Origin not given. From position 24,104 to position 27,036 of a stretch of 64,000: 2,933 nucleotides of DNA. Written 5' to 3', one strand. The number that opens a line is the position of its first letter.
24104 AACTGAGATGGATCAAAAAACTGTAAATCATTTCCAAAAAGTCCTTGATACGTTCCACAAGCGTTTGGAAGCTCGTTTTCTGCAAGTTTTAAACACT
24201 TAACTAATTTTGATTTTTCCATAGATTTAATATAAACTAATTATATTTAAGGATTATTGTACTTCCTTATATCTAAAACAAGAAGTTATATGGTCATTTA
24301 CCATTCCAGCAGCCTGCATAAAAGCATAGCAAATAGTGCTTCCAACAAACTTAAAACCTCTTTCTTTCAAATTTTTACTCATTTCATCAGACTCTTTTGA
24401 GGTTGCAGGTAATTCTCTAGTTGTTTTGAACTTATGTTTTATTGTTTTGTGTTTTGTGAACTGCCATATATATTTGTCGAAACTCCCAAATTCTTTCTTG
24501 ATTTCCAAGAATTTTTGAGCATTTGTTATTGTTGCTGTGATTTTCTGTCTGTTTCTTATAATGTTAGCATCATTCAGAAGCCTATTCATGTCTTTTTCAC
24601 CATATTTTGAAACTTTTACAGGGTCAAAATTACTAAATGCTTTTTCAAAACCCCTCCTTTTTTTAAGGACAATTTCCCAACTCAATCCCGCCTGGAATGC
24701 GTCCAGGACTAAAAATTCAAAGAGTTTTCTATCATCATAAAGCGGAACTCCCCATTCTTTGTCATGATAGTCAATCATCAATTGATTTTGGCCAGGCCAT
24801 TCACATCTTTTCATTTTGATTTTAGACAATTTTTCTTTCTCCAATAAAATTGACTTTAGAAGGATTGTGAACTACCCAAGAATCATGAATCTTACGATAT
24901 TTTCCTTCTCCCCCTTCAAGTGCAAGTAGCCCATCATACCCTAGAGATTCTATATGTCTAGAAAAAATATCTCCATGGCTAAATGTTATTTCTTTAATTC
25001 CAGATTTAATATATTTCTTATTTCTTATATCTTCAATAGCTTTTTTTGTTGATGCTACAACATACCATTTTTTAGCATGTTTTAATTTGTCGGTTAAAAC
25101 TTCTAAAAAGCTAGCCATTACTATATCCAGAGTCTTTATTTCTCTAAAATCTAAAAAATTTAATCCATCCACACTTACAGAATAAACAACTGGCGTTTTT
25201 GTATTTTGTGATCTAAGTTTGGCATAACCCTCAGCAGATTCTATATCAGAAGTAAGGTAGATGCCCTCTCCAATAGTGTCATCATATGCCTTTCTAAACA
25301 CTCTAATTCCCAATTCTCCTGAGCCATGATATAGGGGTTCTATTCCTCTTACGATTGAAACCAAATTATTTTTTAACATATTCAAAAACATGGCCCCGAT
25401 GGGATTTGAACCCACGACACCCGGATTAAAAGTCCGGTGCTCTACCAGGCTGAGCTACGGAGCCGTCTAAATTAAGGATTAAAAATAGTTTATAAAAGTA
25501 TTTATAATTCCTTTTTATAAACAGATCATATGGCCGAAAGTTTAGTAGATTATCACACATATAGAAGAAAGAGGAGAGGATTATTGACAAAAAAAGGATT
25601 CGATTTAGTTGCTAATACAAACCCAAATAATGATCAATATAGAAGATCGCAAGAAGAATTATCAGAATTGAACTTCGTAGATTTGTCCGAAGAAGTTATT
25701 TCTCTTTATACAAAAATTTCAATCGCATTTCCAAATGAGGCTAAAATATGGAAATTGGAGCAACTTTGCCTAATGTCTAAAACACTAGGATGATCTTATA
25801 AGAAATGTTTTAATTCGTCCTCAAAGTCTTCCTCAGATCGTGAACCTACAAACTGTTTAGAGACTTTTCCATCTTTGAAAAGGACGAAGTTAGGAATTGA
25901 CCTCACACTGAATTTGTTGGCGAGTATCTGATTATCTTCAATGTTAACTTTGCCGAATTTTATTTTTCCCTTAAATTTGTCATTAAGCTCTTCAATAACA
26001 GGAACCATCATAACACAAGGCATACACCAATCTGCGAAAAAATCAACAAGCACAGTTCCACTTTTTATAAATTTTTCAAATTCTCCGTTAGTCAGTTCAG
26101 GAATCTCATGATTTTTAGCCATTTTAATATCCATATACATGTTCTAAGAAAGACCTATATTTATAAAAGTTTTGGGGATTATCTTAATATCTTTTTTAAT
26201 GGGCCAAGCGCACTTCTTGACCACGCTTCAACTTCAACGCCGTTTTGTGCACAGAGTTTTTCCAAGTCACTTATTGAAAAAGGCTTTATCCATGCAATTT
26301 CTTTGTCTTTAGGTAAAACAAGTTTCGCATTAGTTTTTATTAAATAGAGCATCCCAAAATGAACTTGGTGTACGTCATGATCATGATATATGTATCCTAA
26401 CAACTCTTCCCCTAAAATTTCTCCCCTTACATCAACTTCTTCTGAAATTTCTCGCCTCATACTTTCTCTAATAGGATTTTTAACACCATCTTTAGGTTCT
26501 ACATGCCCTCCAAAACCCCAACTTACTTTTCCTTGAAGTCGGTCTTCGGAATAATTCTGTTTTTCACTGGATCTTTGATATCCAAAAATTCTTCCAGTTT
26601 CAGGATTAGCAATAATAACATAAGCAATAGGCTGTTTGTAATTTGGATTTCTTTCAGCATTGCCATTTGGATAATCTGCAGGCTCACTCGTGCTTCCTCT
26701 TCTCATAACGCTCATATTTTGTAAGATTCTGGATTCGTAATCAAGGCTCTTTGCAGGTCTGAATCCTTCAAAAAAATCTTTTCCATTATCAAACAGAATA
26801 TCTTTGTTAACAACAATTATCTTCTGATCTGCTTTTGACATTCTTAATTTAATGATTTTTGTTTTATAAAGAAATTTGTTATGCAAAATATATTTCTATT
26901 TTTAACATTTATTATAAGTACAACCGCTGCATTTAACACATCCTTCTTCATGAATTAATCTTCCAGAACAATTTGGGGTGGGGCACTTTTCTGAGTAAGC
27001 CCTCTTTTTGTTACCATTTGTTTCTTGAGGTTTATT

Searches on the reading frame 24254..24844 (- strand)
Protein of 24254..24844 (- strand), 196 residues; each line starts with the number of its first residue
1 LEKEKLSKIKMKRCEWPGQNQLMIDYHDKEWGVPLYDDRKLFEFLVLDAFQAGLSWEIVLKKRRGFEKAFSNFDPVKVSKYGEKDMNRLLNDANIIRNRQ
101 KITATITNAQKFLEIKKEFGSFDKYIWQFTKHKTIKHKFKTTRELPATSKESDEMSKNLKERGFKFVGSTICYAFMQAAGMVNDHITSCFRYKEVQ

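Call 51: search_protein_families(library=pfam, proteins=[window:24254-24844:-], max_evalue=0.001)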
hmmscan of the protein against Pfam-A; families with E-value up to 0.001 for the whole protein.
window:24254-24844:- (196 aa): 1 family
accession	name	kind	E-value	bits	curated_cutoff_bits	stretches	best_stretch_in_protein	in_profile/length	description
PF03352.18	Adenine_glyco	-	1.8e-82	275.9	25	1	16-191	1-176/177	Methyladenine glycosylase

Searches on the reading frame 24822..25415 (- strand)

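Call 51: search_protein_families(library=pfam, proteins=[window:24822-25415:-], max_evalue=0.001)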
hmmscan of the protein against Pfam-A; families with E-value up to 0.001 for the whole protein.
window:24822-25415:- (197 aa): 2 families
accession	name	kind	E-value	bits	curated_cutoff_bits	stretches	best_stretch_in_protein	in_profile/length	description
PF18760.7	ART-PolyVal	-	4.7e-06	27.9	31.2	1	28-82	9-58/140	ADP-Ribosyltransferase in polyvalent proteins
PF13151.12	DUF3990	-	0.00044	20.4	32.2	0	28-94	3-74/152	Protein of unknown function (DUF3990)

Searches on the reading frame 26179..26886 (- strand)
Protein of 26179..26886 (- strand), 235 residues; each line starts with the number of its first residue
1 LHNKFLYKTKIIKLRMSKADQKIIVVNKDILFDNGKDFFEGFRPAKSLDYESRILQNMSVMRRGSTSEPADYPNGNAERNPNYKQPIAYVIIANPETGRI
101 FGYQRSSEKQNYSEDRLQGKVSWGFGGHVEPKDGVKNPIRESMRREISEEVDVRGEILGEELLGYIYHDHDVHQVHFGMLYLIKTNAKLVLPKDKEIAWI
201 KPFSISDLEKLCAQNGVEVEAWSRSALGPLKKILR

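Call 51: search_protein_families(library=pfam, proteins=[window:26179-26886:-], max_evalue=0.001)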
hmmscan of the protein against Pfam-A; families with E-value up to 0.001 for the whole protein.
window:26179-26886:- (235 aa): 1 family
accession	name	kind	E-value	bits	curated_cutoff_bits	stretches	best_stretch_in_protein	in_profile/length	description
PF00293.34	NUDIX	-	1.1e-05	25.9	21.1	1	86-208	4-118/134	NUDIX domain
